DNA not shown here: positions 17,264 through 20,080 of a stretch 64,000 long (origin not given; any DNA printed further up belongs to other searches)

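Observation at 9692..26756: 17-kb cell-wall glycopolymer locus: teichoic-acid-type linkage-unit enzymes combined with Wzx/Wzy export and double O-acylation machinery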

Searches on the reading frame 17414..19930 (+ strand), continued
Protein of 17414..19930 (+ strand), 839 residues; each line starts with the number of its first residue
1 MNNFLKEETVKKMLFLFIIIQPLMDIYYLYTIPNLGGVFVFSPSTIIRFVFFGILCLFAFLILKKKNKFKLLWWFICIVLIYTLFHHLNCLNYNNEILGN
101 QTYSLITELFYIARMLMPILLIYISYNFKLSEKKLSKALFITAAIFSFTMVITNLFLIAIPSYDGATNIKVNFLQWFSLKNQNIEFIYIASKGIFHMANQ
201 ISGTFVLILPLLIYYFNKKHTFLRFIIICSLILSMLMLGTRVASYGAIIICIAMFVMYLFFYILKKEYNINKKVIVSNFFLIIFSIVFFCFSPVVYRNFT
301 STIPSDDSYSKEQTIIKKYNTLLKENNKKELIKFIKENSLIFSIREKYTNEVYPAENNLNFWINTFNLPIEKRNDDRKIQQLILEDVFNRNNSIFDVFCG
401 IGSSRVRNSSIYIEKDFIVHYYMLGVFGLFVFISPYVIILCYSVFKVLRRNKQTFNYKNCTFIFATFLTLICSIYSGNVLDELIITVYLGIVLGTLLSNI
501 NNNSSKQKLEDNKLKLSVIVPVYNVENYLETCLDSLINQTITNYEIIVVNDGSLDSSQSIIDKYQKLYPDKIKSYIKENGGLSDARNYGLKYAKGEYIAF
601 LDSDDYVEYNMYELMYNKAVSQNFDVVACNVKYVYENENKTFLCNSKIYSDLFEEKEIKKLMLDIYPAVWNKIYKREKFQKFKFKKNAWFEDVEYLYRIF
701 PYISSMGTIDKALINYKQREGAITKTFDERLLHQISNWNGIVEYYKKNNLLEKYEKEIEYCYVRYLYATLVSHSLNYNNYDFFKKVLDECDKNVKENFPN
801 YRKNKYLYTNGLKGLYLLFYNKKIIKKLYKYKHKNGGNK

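Call 72: fold_search(model_id=the predicted structure, library=pdb)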
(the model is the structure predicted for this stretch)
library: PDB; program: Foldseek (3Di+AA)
matches with E <= 10: 962; with E <= 0.001: 226
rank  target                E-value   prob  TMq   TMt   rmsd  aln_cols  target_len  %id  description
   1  5hea_A                2.4e-15  1.00  0.29  0.80   4.2       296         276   29  CgT structure in hexamer (released 2016-08-31)
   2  8bz5_C                2.9e-13  1.00  0.32  0.43   4.4       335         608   24  Crystal structure of the L. monocytogenes RmlT in complex with HEPES (released 2023-12-27)
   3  8bz7_B                4.4e-13  1.00  0.32  0.44   4.1       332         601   23  Crystal structure of the L. monocytogenes RmlT in complex with TDP-rhamnose (released 2023-12-27)
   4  8bz5_A                4.8e-13  1.00  0.32  0.44   4.2       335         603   24  Crystal structure of the L. monocytogenes RmlT in complex with HEPES (released 2023-12-27)
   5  8bz7_A                5.9e-13  1.00  0.32  0.44   4.1       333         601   24  Crystal structure of the L. monocytogenes RmlT in complex with TDP-rhamnose (released 2023-12-27)
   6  8bz6_B                6.4e-13  1.00  0.32  0.44   4.3       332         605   24  Crystal structure of the L. monocytogenes RmlT in complex with UDP-glucose (released 2023-12-27)
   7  9gzk_C                1.4e-12  1.00  0.32  0.43   4.3       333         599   24  Crystal structure of the L. monocytogenes RmlT in complex with 4-RboP-(CH2)6NH2 (released 2024-12-18)
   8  8bz5_B                1.7e-12  1.00  0.32  0.43   4.6       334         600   24  Crystal structure of the L. monocytogenes RmlT in complex with HEPES (released 2023-12-27)
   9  8bz8_B                2.3e-12  1.00  0.32  0.43   4.2       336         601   24  Crystal structure of the L. monocytogenes RmlT D198A variant in complex with TDP-rhamnose (released 2023-12-27)
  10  8bz4_A                2.5e-12  1.00  0.32  0.43   4.5       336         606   25  Crystal structure of the apo form of the L. monocytogenes RmlT (released 2023-12-27)
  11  8bz8_E                3.2e-12  1.00  0.31  0.43   4.2       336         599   24  Crystal structure of the L. monocytogenes RmlT D198A variant in complex with TDP-rhamnose (released 2023-12-27)
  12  8bz8_A                3.5e-12  1.00  0.32  0.44   4.1       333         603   23  Crystal structure of the L. monocytogenes RmlT D198A variant in complex with TDP-rhamnose (released 2023-12-27)
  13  8bz7_E                3.5e-12  1.00  0.30  0.41   5.1       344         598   22  Crystal structure of the L. monocytogenes RmlT in complex with TDP-rhamnose (released 2023-12-27)
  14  8bz7_D                4.0e-12  1.00  0.32  0.43   4.3       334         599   24  Crystal structure of the L. monocytogenes RmlT in complex with TDP-rhamnose (released 2023-12-27)
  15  8bz7_C                4.7e-12  1.00  0.32  0.43   4.2       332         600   23  Crystal structure of the L. monocytogenes RmlT in complex with TDP-rhamnose (released 2023-12-27)
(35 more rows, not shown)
